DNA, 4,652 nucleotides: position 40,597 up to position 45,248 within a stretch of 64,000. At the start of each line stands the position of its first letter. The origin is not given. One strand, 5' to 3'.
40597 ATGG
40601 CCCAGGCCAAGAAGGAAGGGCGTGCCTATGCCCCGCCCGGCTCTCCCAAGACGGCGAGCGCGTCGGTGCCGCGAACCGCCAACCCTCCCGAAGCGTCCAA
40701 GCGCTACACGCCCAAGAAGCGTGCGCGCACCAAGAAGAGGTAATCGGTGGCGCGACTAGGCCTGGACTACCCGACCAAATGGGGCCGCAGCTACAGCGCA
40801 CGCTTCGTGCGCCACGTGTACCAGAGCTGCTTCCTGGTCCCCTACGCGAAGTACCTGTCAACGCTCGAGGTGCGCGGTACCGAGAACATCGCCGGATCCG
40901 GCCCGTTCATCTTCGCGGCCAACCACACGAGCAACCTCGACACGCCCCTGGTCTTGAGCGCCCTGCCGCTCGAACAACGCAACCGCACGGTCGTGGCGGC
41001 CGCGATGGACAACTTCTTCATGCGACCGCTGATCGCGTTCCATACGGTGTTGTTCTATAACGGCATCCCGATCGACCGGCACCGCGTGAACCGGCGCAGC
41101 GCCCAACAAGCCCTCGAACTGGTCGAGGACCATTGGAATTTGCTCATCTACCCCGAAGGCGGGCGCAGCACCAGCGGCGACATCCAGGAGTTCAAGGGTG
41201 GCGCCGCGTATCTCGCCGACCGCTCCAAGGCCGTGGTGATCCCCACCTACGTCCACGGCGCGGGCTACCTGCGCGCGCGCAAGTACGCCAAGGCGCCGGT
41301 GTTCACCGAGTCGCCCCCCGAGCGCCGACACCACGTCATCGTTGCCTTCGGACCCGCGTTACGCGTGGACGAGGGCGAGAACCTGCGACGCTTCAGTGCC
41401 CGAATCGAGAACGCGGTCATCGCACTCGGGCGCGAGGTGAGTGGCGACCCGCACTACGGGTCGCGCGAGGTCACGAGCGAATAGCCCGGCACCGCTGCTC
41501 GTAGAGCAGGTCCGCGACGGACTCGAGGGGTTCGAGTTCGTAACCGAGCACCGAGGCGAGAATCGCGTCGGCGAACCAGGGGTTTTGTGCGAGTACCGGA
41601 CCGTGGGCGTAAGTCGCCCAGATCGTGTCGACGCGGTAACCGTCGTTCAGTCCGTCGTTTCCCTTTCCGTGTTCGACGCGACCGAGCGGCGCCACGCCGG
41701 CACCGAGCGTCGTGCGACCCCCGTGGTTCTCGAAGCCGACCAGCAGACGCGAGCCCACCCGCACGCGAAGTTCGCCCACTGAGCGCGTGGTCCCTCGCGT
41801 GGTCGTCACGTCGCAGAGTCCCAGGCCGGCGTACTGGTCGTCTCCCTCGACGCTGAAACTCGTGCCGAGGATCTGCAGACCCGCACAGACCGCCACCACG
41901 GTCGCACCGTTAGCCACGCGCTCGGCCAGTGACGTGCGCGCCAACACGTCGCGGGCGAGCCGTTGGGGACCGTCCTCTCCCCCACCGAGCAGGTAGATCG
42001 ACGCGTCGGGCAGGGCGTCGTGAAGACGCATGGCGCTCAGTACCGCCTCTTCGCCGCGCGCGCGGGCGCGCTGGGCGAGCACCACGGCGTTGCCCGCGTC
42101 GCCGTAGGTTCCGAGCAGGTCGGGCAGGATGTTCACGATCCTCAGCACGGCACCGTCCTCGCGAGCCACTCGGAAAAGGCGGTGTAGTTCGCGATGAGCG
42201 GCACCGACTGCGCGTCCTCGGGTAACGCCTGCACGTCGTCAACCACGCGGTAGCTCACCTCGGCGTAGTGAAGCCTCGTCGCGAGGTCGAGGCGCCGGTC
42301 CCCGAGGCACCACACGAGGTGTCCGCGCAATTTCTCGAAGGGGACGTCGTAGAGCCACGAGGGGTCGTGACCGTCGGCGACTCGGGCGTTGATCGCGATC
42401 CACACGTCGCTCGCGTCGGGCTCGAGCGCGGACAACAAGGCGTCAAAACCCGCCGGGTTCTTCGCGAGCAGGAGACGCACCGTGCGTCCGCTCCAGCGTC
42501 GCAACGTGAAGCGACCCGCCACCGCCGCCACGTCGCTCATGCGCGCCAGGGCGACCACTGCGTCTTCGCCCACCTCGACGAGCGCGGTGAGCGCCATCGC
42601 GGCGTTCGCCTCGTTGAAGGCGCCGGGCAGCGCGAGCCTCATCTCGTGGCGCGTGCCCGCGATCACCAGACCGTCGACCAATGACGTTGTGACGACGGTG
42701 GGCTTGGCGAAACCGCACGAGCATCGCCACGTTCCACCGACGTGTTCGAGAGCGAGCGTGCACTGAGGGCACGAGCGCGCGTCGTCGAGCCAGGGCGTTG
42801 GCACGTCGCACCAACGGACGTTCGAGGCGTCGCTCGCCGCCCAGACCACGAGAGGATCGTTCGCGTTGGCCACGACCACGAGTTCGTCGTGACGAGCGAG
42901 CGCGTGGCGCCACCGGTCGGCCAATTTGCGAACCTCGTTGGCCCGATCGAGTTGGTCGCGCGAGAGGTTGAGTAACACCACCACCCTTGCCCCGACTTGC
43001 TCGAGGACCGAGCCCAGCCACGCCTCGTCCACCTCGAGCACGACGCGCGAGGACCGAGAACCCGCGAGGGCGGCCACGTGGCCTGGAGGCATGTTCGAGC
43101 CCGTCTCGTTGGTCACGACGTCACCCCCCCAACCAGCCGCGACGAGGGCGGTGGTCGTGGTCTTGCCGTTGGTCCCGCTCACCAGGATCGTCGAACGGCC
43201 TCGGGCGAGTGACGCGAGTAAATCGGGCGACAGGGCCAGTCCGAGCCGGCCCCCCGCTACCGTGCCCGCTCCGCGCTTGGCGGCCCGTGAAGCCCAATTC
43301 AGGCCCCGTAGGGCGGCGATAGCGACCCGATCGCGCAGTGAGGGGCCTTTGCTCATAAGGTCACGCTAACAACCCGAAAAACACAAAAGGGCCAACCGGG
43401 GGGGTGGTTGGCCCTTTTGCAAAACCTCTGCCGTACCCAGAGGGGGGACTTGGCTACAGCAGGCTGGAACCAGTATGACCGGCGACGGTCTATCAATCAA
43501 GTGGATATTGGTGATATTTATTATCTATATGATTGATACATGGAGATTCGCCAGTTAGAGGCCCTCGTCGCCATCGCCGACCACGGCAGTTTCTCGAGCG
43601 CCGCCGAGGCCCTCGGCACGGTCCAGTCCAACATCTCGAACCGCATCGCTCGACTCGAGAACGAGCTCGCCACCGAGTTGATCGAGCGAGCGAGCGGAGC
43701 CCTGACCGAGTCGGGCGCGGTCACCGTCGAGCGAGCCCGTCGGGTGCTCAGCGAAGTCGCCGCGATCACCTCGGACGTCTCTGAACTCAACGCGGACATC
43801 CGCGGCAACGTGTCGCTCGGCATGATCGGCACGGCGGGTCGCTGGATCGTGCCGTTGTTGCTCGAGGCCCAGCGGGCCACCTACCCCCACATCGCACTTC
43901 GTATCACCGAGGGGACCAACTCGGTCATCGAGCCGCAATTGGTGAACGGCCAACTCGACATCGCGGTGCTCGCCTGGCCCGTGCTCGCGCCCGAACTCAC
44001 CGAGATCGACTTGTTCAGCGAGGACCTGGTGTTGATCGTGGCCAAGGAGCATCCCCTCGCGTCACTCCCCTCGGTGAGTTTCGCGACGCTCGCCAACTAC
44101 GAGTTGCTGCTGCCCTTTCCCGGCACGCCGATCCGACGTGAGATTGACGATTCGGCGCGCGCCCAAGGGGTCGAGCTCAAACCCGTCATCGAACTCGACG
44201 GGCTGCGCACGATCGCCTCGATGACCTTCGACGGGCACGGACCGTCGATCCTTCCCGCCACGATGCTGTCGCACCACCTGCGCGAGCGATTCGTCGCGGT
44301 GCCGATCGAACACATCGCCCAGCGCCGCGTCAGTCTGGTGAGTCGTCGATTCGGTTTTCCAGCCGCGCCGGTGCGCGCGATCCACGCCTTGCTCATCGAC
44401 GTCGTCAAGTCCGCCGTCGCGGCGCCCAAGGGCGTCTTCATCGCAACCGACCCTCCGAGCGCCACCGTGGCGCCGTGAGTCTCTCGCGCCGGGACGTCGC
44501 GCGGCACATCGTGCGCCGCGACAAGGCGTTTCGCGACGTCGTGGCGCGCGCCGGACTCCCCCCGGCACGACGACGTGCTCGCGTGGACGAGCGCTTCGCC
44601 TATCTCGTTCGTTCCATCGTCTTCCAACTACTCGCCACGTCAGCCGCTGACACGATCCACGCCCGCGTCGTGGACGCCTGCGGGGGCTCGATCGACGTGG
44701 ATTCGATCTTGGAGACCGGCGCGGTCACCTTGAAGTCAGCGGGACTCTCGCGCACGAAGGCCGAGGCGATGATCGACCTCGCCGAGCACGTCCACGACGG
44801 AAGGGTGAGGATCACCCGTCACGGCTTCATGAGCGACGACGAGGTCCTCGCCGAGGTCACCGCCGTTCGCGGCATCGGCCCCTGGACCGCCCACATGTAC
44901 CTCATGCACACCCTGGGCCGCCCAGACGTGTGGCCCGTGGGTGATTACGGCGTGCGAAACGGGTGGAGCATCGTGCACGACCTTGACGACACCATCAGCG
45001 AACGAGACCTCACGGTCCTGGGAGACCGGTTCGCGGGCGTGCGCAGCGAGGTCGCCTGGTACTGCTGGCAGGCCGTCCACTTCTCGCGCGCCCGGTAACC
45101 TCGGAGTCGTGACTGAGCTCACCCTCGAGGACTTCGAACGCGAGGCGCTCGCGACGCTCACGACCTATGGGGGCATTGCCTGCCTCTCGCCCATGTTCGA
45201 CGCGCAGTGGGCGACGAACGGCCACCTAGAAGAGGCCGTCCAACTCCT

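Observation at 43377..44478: LysR-controlled 6C small RNA: a complete divergent regulator/sRNA unit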

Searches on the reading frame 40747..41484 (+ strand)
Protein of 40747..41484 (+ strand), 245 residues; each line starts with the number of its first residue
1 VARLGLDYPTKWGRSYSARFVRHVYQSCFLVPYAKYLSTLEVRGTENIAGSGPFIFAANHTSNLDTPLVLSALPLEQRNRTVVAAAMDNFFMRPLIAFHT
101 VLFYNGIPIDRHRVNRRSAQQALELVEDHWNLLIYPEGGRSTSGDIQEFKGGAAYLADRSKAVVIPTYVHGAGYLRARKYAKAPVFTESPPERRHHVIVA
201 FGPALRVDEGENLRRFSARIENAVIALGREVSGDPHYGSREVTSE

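Call 43: search_protein_families(library=pfam, proteins=[window:40747-41484:+])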
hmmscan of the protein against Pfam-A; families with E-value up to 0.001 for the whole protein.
window:40747-41484:+ (245 aa): 1 family
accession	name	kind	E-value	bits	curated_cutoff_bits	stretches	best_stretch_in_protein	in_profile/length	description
PF01553.26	Acyltransferase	-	1e-20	74.3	23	1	40-169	2-131/132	Acyltransferase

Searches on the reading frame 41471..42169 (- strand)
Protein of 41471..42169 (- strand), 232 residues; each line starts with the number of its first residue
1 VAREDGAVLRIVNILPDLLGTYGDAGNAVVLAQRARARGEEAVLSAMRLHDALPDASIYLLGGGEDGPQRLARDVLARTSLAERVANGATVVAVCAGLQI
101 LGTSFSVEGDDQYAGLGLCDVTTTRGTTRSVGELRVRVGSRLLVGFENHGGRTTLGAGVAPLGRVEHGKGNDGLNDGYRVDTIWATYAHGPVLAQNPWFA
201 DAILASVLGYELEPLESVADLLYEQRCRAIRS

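Call 8: search_protein_families(library=pfam, proteins=[window:41471-42169:-])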
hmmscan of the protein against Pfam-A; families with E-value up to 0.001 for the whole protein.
window:41471-42169:- (232 aa): 1 family
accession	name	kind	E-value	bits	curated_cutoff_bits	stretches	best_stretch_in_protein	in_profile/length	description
PF07685.20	GATase_3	-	1.2e-27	97.3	27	1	11-196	2-195/196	CobB/CobQ-like glutamine amidotransferase domain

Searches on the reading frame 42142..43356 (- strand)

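Call 8: search_protein_families(library=pfam, proteins=[window:42142-43356:-])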
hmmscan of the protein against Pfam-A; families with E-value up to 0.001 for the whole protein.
window:42142-43356:- (404 aa): 2 families
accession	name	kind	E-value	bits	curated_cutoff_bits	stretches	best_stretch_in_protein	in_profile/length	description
PF08353.15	MurT_C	-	9.3e-18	64.7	25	1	297-393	1-109/110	MurT ligase C-terminal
PF08245.18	Mur_ligase_M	-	3.8e-09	37.2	24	1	59-169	1-131/200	Mur ligase middle domain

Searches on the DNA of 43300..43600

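Call 4: search_rna_families(source=window, start=43300, end=43600, threshold=evalue, max_evalue=10, show_alignments=5)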
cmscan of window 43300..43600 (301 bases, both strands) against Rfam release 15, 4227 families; matches with E-value up to 10: 5.
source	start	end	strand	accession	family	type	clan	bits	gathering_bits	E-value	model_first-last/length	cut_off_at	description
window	43384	43498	-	RF02342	ar7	Gene; sRNA;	-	24.8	60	0.0037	1-145/145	no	Alphaproteobacterial sRNA ar7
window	43377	43419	-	RF01016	mir-584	Gene; miRNA;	-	21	80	0.065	1-97/97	no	mir-584 microRNA precursor family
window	43359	43418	+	RF02985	ftsZ-DE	Gene; sRNA;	-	20.1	72.2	0.11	1-69/69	no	ftsZ-DE RNA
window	43384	43426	+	RF01016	mir-584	Gene; miRNA;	-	20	80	0.12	1-97/97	no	mir-584 microRNA precursor family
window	43385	43418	+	RF02066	STnc320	Gene; sRNA;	-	14.1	50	4.3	20-47/55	no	Salmonella enterica sRNA STnc320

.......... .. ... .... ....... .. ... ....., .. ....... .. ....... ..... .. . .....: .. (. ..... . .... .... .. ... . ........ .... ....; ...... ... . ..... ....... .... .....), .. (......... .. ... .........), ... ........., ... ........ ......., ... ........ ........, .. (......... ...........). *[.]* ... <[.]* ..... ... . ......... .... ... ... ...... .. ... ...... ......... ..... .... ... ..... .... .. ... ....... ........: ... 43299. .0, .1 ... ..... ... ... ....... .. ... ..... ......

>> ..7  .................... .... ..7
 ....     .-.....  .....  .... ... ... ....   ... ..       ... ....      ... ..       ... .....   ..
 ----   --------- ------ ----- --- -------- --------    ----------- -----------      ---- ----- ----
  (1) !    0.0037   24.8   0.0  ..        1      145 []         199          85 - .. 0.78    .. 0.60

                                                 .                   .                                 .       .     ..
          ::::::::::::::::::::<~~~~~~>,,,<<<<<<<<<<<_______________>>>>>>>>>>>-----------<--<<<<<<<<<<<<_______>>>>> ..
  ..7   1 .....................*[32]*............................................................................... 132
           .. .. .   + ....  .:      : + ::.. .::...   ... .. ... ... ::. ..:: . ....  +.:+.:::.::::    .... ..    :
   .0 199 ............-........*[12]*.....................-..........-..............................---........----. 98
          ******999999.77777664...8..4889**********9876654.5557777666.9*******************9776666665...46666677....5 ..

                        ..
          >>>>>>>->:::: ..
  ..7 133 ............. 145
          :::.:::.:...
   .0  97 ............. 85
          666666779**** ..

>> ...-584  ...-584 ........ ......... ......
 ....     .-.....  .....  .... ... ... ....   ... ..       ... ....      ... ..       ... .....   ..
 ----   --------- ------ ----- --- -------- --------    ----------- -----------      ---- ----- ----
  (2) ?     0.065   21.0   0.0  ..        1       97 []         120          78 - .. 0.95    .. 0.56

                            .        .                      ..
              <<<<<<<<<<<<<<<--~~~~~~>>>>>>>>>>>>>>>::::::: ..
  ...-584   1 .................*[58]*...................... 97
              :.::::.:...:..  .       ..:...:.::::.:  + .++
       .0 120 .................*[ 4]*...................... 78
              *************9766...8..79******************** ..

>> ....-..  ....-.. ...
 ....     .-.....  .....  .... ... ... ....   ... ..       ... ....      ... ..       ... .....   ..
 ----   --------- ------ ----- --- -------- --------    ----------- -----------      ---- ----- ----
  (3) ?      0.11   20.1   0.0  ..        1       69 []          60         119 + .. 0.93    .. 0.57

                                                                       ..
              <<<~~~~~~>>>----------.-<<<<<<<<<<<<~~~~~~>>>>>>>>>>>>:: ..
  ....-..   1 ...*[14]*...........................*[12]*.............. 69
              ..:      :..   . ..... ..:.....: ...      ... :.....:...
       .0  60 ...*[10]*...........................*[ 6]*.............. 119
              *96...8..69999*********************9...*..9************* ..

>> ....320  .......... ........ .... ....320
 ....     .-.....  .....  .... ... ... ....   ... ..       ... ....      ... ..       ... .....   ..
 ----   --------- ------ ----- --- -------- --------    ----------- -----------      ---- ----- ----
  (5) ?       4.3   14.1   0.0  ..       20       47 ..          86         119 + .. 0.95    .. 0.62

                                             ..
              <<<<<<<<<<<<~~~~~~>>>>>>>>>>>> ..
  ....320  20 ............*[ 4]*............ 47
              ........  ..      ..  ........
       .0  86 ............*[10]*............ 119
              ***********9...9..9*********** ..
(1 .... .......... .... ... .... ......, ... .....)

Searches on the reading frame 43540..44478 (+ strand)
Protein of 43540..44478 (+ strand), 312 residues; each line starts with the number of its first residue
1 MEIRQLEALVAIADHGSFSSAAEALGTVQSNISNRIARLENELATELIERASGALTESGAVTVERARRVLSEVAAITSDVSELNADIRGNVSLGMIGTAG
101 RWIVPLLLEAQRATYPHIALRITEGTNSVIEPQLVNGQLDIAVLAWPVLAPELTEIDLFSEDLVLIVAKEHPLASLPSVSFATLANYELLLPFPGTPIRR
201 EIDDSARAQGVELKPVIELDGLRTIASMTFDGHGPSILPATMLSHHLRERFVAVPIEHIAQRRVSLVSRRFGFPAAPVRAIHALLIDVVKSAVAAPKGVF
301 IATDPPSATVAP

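Call 8: search_protein_families(library=pfam, proteins=[window:43540-44478:+])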
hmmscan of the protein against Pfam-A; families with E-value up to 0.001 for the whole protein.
window:43540-44478:+ (312 aa): 2 families
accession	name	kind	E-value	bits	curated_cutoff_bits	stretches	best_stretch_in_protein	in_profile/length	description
PF03466.25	LysR_substrate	-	1.5e-39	136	28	1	87-288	4-207/209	LysR substrate binding domain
PF00126.33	HTH_1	-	1.2e-17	64.1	26.6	1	3-59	1-59/60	Bacterial regulatory helix-turn-helix protein, lysR family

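Call 32: find_related_loci(query=window:43540-44478:+, collection=genome_contigs, flank=2500)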
Query window:43540-44478:+ (312 aa) in genome_contigs; peptide patterns used: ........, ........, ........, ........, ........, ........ (x = any residue, [..] = any of these).
457 stretches matched a pattern; 296 encode a relative of the query (tblastn E <= 1e-3); the best 80 are kept; 80 distinct loci.
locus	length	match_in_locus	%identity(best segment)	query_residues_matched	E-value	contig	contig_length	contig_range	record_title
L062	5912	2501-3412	94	1-304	0e+0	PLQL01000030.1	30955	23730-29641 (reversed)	MAG: Acidimicrobiaceae bacterium isolate bog_782 73.20120700_S2M.4_contig_255, whole genome shotgun sequence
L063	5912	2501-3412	94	1-304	0e+0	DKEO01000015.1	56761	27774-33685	MAG TPA_asm: Ferrimicrobium sp. UBA6820 UBA6820_contig_430, whole genome shotgun sequence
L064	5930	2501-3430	92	1-310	0e+0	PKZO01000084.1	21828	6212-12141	MAG: Acidimicrobiaceae bacterium isolate bog_634 73.20111000_S3M.5_contig_487, whole genome shotgun sequence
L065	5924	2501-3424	90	1-308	0e+0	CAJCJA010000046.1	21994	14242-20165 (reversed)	Candidatus Saccharibacteria bacterium CG_4_10_14_0_2_um_filter_52_9 isolate BOG_genome_mining.9 genome assembly, contig:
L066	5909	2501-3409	90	1-303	3e-178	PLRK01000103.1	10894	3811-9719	MAG: Acidimicrobiaceae bacterium isolate bog_769 73.20120700_S1S.21_contig_34259, whole genome shotgun sequence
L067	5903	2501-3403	83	1-301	1e-166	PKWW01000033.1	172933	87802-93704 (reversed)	MAG: Acidimicrobiaceae bacterium isolate palsa_658 73.20120500_P28.10_contig_262, whole genome shotgun sequence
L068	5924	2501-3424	81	1-310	1e-165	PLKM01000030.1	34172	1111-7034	MAG: Acidimicrobiaceae bacterium isolate bog_806 73.20120800_S1D.19_contig_1980, whole genome shotgun sequence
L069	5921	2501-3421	80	1-306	5e-160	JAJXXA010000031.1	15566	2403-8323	MAG: Actinomycetes bacterium isolate BP6.bin125 NODE_5828_length_15566_cov_11.395362, whole genome shotgun sequence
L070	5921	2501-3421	80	1-306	2e-159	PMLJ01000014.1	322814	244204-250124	MAG: Acidimicrobiaceae bacterium isolate fen_670 73.20120600_E1D.135_contig_3395, whole genome shotgun sequence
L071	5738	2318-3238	80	1-306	1e-159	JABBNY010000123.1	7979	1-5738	MAG: Acidobacteria bacterium isolate G2_25 NODE_4674_length_7979_cov_4.95419, whole genome shotgun sequence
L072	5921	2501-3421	80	1-306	4e-159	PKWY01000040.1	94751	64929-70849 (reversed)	MAG: Acidimicrobiaceae bacterium isolate palsa_657 73.20120500_P27.30_contig_1191, whole genome shotgun sequence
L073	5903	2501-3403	80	1-301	7e-158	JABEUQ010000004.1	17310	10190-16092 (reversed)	MAG: Acidimicrobiaceae bacterium isolate MAG 8 k99_15711, whole genome shotgun sequence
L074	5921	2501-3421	78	1-307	4e-157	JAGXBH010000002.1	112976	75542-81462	MAG: Acidobacteria bacterium isolate REEB96 contig-150_106, whole genome shotgun sequence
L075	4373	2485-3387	78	1-301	4e-159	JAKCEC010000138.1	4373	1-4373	MAG: Actinomycetes bacterium isolate ZJ5.bin65 NODE_29682_length_4373_cov_1.588318, whole genome shotgun sequence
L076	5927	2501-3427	78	1-312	3e-155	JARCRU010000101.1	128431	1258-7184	MAG: Actinomycetota bacterium isolate Porcupine7 k141_31306, whole genome shotgun sequence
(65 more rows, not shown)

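Call 45: search_protein_families(library=ncbifam, proteins=[window:43540-44478:+], max_evalue=0.001)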
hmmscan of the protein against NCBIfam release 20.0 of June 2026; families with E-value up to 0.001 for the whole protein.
window:43540-44478:+ (312 aa): 53 families (the best 25 are shown)
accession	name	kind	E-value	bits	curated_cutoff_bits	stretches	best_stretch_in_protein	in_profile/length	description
NF008416.0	PRK11242.1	equivalog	3.3e-43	148.1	277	1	1-291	1-293/300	transcriptional regulator CynR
NF008361.0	PRK11151.1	equivalog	1.3e-37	129.7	329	1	1-293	1-293/305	DNA-binding transcriptional regulator OxyR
NF047520.1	trans_act_CidR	equivalog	5.2e-37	127.6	415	1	1-258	1-260/292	cidABC operon transcriptional activator CidR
NF008410.0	PRK11233.1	equivalog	2.1e-34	119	309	1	1-245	1-245/305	nitrogen assimilation transcriptional regulator NAC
NF053705.1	TransRegGltCGpos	equivalog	4.9e-33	114.6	350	1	1-267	1-271/300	glutamate biosynthesis transcriptional regulator GltC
NF040786.1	LysR_Sec_metab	equivalog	3e-32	111.8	250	1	1-269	1-278/298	selenium metabolism-associated LysR family transcriptional regulator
TIGR03339.1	phn_lysR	subfamily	4.4e-32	111.5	341.1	1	5-253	1-248/279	aminoethylphosphonate catabolism associated LysR family transcriptional regulator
TIGR02424.1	TF_pcaQ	equivalog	2.6e-31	108.7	303.8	1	3-214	5-220/300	pca operon transcription factor PcaQ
NF047711.1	PutUtilRegPtrR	equivalog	6.5e-29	100.9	400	1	1-281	1-278/283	putrescine utilization regulator PtrR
NF045990.1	TransRegCbbRRhodb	equivalog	6.9e-27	94.3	450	1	3-258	8-268/304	LysR family regulator CbbR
NF009326.0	PRK12681.1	equivalog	3.7e-25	89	436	1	1-259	1-264/324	HTH-type transcriptional regulator CysB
NF045775.1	acetoin_reg_AlsR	exception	4.8e-24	85.4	430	1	1-190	1-192/290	acetoin biosynthesis transcriptional regulator AlsR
NF007385.0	PRK09906.1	equivalog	7.6e-24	84.4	356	1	1-257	1-259/296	DNA-binding transcriptional regulator HcaR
NF009327.0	PRK12684.1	subfamily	1.6e-23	83.4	402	1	1-213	1-218/313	CysB family HTH-type transcriptional regulator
NF007307.0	PRK09791.1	equivalog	2.9e-22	79.2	336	1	2-269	6-277/302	LysR family transcriptional regulator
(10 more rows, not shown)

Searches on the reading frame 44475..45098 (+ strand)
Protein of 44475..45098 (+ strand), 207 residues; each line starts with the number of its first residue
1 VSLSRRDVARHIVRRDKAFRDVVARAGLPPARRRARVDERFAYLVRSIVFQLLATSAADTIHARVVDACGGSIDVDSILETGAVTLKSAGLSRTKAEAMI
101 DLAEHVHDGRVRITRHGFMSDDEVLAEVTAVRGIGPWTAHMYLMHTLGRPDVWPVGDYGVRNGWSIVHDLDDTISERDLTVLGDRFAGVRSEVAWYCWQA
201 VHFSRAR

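Call 8: search_protein_families(library=pfam, proteins=[window:44475-45098:+])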
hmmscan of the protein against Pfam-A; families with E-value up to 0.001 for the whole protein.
window:44475-45098:+ (207 aa): 1 family
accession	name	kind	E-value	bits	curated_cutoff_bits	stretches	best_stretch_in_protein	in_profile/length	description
PF00730.31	HhH-GPD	-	1.5e-08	35.4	26.2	1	45-176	1-95/108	HhH-GPD superfamily base excision DNA repair protein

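Call 45: search_protein_families(library=ncbifam, proteins=[window:44475-45098:+], max_evalue=0.001)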
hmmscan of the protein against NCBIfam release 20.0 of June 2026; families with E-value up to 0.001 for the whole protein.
window:44475-45098:+ (207 aa): 1 family
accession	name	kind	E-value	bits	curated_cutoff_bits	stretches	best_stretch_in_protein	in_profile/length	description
NF007641.0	PRK10308.1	equivalog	3.9e-09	36.5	229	1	35-162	109-243/285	DNA-3-methyladenine glycosylase 2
